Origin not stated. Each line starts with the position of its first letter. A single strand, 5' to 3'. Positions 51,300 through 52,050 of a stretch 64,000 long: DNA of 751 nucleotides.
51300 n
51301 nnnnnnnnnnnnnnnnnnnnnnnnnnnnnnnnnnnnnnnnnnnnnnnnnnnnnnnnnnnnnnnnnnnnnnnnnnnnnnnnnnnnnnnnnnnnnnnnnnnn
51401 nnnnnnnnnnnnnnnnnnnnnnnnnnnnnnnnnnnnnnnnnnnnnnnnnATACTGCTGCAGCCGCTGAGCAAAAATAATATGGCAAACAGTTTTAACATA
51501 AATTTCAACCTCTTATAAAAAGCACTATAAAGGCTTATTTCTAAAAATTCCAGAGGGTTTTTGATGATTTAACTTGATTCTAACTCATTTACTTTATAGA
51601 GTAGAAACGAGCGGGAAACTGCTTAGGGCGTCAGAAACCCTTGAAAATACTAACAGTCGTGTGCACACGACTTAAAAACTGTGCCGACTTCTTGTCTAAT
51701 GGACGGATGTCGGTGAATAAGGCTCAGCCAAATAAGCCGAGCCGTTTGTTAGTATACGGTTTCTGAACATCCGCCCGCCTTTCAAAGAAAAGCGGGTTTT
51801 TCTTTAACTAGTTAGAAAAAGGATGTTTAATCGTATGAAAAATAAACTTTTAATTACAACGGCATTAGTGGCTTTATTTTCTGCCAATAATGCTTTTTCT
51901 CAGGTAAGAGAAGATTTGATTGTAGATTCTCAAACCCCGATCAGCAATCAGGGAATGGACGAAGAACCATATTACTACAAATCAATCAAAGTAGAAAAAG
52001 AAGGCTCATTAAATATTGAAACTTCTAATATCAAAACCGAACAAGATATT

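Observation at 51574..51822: GC-rich, multi-helix structured RNA upstream of the autotransporter gene, with terminator/closing-helix competition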

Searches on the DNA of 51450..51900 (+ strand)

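Call 4: search_rna_families(source=window, start=51450, end=51900, threshold=evalue, max_evalue=10, show_alignments=5)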
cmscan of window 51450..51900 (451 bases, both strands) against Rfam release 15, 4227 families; matches with E-value up to 10: 6.
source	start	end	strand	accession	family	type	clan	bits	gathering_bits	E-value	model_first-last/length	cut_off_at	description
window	51701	51784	+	RF02221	sRNA-Xcc1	Gene; sRNA;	-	32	53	0.00086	1-87/87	no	sRNA-Xcc1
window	51715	51800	-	RF01474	rli42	Gene; sRNA;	-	20.8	80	0.02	1-171/171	no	Listeia sRNA rli42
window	51740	51806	+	RF02772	AilA_thermometer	Cis-reg; thermoregulator;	-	18.3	81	2.7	1-89/89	no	AilA 5' UTR thermometer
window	51765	51818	-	RF02067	STnc310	Gene; sRNA;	-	15.1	40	3.7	1-61/61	no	Salmonella enterica sRNA STnc310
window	51705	51828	-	RF00397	SNORA14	Gene; snRNA; snoRNA; HACA-box;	-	13.7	36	6.4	1-135/135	no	Small nucleolar RNA SNORA14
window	51740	51812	+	RF00519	suhB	Gene; sRNA;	CL00108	12.4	41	7.2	1-77/77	no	Makes More Granules Regulator RNA (mmgR)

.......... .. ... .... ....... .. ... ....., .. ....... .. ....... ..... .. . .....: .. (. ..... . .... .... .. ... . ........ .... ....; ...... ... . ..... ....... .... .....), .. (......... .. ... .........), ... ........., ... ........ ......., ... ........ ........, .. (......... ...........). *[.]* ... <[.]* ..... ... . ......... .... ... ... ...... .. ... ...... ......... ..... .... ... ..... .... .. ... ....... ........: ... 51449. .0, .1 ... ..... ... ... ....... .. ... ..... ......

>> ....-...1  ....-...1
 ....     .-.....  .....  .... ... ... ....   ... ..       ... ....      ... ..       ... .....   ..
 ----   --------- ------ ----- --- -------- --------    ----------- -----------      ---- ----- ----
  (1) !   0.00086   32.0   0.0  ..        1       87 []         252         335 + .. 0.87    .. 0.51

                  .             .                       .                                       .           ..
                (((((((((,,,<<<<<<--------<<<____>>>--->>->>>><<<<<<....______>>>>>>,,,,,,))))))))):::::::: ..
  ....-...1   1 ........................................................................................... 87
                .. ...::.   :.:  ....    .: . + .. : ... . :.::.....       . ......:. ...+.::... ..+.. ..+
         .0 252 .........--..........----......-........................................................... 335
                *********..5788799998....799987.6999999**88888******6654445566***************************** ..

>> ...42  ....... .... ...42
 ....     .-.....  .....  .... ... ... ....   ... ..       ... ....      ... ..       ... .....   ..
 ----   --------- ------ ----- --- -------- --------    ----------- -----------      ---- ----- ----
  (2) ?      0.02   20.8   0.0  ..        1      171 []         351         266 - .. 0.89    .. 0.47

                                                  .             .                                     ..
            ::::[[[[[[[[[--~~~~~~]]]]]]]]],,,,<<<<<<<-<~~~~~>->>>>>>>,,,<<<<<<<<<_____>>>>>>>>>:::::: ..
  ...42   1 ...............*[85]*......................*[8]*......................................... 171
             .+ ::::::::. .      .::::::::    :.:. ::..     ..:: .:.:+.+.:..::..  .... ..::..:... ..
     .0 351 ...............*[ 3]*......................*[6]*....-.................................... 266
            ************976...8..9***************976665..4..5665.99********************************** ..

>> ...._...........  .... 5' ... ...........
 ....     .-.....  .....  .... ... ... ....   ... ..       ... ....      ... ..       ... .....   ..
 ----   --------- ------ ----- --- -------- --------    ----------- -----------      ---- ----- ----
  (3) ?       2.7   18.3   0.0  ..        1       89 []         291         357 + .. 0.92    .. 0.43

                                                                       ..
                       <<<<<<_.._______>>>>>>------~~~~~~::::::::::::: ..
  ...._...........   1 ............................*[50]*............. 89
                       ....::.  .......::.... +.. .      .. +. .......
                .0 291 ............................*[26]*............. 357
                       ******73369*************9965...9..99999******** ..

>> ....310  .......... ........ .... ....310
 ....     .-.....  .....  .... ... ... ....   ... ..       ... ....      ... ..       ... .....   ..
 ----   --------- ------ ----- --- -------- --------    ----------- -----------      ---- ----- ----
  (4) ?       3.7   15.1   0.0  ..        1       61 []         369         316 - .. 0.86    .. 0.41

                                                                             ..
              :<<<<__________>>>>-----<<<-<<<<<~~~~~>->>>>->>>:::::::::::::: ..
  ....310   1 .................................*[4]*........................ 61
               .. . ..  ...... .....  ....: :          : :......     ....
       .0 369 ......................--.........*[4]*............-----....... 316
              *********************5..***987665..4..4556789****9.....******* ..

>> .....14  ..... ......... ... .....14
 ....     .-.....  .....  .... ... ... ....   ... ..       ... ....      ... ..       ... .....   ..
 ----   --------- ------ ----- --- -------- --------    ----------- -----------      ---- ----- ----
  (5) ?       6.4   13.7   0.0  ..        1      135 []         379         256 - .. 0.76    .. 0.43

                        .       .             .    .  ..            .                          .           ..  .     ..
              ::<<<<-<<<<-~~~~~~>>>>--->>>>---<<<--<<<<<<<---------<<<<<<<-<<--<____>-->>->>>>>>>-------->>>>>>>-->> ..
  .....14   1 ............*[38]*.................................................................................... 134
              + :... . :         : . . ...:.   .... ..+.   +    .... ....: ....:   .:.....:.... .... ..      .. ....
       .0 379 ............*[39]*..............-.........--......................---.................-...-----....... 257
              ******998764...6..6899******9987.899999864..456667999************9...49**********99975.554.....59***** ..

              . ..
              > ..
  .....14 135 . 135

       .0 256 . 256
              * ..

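Call 14: search_dna_similar(query=window:51560-51830:+, collection=plasmids, mode=distant)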
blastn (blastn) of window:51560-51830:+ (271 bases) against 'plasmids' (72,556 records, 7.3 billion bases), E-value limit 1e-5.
No match.

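Call 15: search_dna_similar(query=window:51560-51830:+, collection=phages, mode=distant)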
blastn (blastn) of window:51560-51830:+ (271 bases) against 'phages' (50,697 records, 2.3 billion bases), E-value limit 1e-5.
Records with a match: 1; places in all: 1; records where one place covers at least 80% of the query: 1.
Best place of each record, by identity: 80-90% 1.
By first word of the organism name: Bacteriophage 1.
By host as written in the record: - 1.
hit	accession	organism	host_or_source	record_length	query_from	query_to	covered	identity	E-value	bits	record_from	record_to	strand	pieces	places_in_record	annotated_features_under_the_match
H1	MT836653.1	Bacteriophage sp.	human fecal samples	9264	1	271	100%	81.5%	6e-60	236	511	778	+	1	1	record has no annotation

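Call 16: get_annotated_region(hit=H1, flank=5000)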
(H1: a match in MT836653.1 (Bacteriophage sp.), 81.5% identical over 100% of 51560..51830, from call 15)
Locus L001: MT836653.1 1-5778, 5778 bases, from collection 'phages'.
description: UNVERIFIED: Bacteriophage sp. clone scaffold_2751 genomic sequence.
organism: Bacteriophage sp. (NCBI taxid 38018)
taxonomy: Viruses
host: -; source: human fecal samples; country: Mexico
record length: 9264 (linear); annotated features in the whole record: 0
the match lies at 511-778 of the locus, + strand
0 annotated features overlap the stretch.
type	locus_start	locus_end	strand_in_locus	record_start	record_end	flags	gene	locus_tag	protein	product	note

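Call 38: build_rna_model(alignment_id=A3, structure=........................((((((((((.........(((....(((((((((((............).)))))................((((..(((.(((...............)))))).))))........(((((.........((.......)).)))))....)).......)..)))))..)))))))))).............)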
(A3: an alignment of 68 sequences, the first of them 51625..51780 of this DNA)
Model R1 built from alignment A3 (68 sequences, 220 columns); structure: as given.
model positions 154; base pairs 41; branch points 2; effective number of sequences 1.63; information 0.59 bits per position. Calibrated on 0.2 Mb of random sequence (short: E-values are rough).
structure used (alignment columns):
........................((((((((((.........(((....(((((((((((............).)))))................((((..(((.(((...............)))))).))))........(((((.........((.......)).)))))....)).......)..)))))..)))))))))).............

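Call 39: search_with_rna_model(model_id=R1, sources=[window, L016, L017, L018, L019, L020, L021, L022, L023, L024, L025, L026, L027, L028, L029, L030, L031, L032, L033, L034, L035, L036, L037, L038, L039, L040, L041, L042, L043, L044, L045, L046, L047, L048, L049, L050, L051, L052, L053, L054, L055, L056, L057, L058, L059, L060, L061, L062, L063, L064, L065, L066, L067, L068, L069, L070, L071, L072, L073, L074, L075, L076, L077, L078, L079, L080, L081, L082, L083, L084, L085, L086, L087, L088, L089, L090, L091, L092, L093, L094, L095, L096, L097, L098, L099, L100, L101, L102, L103, L104, L105, L106, L107, L108, L109, L110, L111, L112, L113, L114], max_evalue=0.01, make_alignment=true)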
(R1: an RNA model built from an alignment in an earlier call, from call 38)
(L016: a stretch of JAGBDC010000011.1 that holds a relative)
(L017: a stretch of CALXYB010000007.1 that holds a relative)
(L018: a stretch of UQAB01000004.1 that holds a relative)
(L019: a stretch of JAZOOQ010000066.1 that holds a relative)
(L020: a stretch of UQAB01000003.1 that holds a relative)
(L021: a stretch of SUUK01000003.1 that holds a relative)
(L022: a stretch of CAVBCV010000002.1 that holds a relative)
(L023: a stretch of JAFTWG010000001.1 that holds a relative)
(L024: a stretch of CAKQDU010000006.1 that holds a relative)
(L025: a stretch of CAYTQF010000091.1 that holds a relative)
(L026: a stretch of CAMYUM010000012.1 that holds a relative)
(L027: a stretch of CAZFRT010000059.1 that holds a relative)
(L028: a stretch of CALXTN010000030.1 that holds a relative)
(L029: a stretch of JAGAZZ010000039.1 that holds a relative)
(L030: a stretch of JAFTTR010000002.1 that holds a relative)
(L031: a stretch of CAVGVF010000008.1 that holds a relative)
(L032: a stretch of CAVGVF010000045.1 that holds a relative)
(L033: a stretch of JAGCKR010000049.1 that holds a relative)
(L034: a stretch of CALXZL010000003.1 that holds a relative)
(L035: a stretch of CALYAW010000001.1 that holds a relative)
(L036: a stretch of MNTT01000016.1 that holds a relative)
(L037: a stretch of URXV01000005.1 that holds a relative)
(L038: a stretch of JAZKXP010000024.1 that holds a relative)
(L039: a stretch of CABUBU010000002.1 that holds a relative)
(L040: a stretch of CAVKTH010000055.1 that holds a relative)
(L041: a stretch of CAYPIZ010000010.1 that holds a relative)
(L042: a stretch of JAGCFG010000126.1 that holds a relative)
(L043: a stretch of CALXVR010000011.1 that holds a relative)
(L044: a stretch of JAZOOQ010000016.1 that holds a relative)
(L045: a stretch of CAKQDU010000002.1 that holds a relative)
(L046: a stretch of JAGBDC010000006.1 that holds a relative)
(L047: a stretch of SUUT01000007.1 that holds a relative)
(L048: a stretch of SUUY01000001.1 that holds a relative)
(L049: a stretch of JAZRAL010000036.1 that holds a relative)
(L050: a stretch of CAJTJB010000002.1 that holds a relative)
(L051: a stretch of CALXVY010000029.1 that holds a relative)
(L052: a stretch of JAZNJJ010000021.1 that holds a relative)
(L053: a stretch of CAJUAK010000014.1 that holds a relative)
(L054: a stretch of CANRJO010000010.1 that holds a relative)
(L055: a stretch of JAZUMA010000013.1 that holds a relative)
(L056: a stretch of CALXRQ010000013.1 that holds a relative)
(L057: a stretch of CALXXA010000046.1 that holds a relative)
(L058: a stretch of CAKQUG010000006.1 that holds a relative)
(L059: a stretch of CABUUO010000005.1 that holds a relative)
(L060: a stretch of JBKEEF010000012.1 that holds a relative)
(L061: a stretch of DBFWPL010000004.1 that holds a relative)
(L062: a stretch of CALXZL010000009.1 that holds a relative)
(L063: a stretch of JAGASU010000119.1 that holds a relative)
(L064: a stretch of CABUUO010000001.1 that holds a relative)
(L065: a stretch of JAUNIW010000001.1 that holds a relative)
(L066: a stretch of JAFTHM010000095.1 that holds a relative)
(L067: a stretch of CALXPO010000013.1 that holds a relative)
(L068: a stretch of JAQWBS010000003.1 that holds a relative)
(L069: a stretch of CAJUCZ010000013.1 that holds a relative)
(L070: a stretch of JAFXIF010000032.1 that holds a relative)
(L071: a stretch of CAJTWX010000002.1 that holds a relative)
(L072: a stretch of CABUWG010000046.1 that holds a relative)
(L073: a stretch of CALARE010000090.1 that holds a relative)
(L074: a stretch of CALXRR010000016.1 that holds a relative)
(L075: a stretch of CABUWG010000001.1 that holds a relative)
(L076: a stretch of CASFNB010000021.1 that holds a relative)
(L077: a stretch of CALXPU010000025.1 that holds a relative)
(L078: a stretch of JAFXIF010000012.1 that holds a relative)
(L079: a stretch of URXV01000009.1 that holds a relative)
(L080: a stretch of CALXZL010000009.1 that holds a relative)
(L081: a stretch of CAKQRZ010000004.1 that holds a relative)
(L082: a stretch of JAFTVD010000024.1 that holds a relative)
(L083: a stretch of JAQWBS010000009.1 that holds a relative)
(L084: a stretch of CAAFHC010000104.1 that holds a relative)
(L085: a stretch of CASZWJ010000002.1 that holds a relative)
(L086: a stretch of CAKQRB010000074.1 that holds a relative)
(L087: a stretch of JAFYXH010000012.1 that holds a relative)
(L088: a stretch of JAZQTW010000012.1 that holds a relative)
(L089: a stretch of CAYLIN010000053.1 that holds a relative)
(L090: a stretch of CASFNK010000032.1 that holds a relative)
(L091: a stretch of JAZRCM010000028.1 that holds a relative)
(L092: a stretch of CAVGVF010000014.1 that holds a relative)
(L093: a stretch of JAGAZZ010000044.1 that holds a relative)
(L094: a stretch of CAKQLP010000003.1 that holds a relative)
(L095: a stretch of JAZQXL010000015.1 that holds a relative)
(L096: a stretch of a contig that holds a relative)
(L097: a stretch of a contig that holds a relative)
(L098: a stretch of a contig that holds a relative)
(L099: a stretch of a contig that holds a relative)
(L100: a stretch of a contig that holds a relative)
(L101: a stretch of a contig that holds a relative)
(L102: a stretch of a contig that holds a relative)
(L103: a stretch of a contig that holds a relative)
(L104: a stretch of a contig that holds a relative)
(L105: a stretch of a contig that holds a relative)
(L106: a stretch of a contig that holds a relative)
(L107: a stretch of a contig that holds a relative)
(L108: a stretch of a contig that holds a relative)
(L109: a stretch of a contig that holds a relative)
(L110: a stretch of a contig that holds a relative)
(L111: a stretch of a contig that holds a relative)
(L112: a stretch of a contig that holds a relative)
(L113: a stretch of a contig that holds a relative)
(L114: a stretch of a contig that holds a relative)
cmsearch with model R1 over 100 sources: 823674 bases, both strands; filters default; matches with E-value up to 0.01: 105.
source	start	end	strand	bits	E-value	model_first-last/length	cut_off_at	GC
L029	4360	4514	+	170.8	5.4e-36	1-154/154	no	0.48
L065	7668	7822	+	170.8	5.4e-36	1-154/154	no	0.48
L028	6870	7024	-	170.8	5.5e-36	1-154/154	no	0.48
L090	1018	1175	+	168.5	1.8e-35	1-154/154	no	0.49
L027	2665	2817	+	168.1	2.3e-35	1-154/154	no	0.48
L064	644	801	-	167.2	3.7e-35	1-154/154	no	0.45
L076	2674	2828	+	165.5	8.7e-35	1-154/154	no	0.47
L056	1177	1332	+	164.5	1.5e-34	1-154/154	no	0.46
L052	2271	2426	-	163.8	2.1e-34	1-154/154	no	0.47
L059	6897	7052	+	163.6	2.4e-34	1-154/154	no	0.46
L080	2308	2460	-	162.6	4e-34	1-154/154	no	0.49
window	51625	51780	+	162.4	4.4e-34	1-154/154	no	0.48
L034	4241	4396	-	162.4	4.4e-34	1-154/154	no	0.48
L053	6561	6720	-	161.9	5.8e-34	1-154/154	no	0.45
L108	5006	5160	-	161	9.2e-34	1-154/154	no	0.48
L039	2941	3094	-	159.9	1.6e-33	1-154/154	no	0.49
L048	4607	4759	+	159.4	2.1e-33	1-154/154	no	0.45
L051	3222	3375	+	159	2.6e-33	1-154/154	no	0.49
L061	1266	1420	+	158.9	2.8e-33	1-154/154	no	0.44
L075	2692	2846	+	158.8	2.8e-33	1-154/154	no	0.48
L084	3804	3958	-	157.8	4.8e-33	1-154/154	no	0.49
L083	2863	3017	-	157.3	6.2e-33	1-154/154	no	0.48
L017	2233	2388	+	157.1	6.9e-33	1-154/154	no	0.44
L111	5492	5640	-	156.9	7.8e-33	1-154/154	no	0.5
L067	1458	1609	+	155.2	1.9e-32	1-154/154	no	0.49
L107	5398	5551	+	154.7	2.4e-32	1-154/154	no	0.45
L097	4237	4397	-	154.5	2.7e-32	1-154/154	no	0.45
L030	6192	6344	-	154.3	3.1e-32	1-154/154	no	0.48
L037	1541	1700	+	154.1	3.2e-32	1-154/154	no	0.5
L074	1307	1458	+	154.1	3.3e-32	1-154/154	no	0.45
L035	4082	4244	-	154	3.4e-32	1-154/154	no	0.47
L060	5145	5301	-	153.4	4.9e-32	1-154/154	no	0.48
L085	2170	2326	+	152.7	6.9e-32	1-154/154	no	0.45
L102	4459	4611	+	152.2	9e-32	1-154/154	no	0.5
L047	4198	4350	+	151.9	1.1e-31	1-154/154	no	0.48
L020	1492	1647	-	150.5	2.2e-31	1-154/154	no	0.48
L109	3261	3416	+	149.4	3.9e-31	1-154/154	no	0.47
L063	2678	2833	-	149.2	4.3e-31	1-154/154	no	0.51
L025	1428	1578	+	148.9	5e-31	1-154/154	no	0.48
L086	3790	3946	+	148.8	5.3e-31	1-154/154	no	0.49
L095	1876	2031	+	148.7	5.6e-31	1-154/154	no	0.47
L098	2118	2273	-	148.5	6.1e-31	1-154/154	no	0.47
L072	2407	2563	-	147.7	9.2e-31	1-154/154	no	0.47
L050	874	1034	+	147.2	1.2e-30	1-154/154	no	0.5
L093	1285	1441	-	146.1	2.1e-30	1-154/154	no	0.51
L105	6484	6650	+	145.6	2.9e-30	1-154/154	no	0.47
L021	3844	4009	-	145.5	2.9e-30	1-154/154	no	0.47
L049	573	738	+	145.5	2.9e-30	1-154/154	no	0.47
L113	6131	6295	-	145.2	3.4e-30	1-154/154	no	0.47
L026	4049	4203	+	145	3.9e-30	1-154/154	no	0.46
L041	314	467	-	144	6.4e-30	1-154/154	no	0.5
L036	2163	2328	-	144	6.5e-30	1-154/154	no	0.48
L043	5816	5968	-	143.8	7.1e-30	1-154/154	no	0.47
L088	411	576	+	142.7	1.3e-29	1-154/154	no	0.48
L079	3170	3335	+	142.3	1.5e-29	1-154/154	no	0.49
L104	2408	2554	-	141.4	2.5e-29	1-154/154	no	0.48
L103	3116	3265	+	141.3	2.6e-29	1-154/154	no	0.49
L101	4980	5132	-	141.3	2.6e-29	1-154/154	no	0.47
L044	971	1123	-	139.9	5.4e-29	1-154/154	no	0.46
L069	6129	6283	+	139.8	5.6e-29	1-154/154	no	0.47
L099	7001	7167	-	139.7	5.9e-29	1-154/154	no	0.49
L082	3476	3622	-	139.6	6.4e-29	1-154/154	no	0.48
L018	6470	6636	-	139.5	6.7e-29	1-154/154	no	0.45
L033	1875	2025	-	138.3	1.2e-28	1-154/154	no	0.48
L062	5282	5447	-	137.6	1.8e-28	1-154/154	no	0.44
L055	852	1018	-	137.2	2.3e-28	1-154/154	no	0.48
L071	2708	2867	-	135.4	5.8e-28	1-154/154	no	0.49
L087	3072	3218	-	134.5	9.2e-28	1-154/154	no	0.46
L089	676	835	+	134.1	1.1e-27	1-154/154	no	0.47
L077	7621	7787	-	133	2e-27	1-154/154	no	0.48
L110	4503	4654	-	132.9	2.1e-27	1-154/154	no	0.47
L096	6776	6933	+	132.3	2.8e-27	1-154/154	no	0.48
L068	5332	5486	+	130.3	8e-27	1-154/154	no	0.45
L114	1428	1588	+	130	9.3e-27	1-154/154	no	0.52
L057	7267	7423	+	129.6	1.2e-26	1-154/154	no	0.44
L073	3967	4129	+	127.1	4.3e-26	1-154/154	no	0.43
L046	6773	6940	+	125.7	9.1e-26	1-154/154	no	0.45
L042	4459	4624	-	125.1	1.2e-25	1-154/154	no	0.45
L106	4807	4969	-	124.4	1.8e-25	1-154/154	no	0.44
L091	3333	3504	-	123.8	2.4e-25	1-154/154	no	0.44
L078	4739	4889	+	123.6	2.6e-25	1-154/154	no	0.49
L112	441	612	-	122.7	4.3e-25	1-154/154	no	0.45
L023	3504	3675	-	121.7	7.3e-25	1-154/154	no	0.46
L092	5799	5972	-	121.7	7.3e-25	1-154/154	no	0.43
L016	2809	2980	-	121.6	7.5e-25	1-154/154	no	0.46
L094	4112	4289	+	121.6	7.5e-25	1-154/154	no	0.42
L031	4851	5017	-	121.3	8.7e-25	1-154/154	no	0.43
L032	153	330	-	121.1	9.8e-25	1-154/154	no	0.42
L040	4629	4806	+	121.1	9.9e-25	1-154/154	no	0.42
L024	3052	3229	-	120.6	1.2e-24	1-154/154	no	0.42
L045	7631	7798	+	120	1.8e-24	1-154/154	no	0.43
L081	2485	2652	+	120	1.8e-24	1-154/154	no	0.43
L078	28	174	-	118.9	3e-24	1-154/154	no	0.47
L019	7635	7781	+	118.8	3.3e-24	1-154/154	no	0.47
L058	4488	4655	+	118.7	3.5e-24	1-154/154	no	0.44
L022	3752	3911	+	118.3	4.3e-24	1-154/154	no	0.48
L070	1880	2027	-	116.1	1.3e-23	1-154/154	no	0.47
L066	2352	2508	-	116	1.4e-23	1-154/154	no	0.43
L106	1679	1828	+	116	1.4e-23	1-154/154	no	0.47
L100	7149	7302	-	115.8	1.5e-23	1-154/154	no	0.45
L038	7224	7381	+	92.5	3e-18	1-154/154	no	0.46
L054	7899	8000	+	84.1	2.4e-16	1-106/154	3'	0.47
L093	4012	4154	+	38.7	4.3e-06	1-154/154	no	0.41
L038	2055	2193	+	35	3.1e-05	1-154/154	no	0.42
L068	2382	2569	+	23.9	0.0097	1-154/154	no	0.38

Alignment A4: 105 matches aligned to the model, 321 columns, each read 5' to 3' on its own strand. Consensus structure (alignment columns), stored with it:
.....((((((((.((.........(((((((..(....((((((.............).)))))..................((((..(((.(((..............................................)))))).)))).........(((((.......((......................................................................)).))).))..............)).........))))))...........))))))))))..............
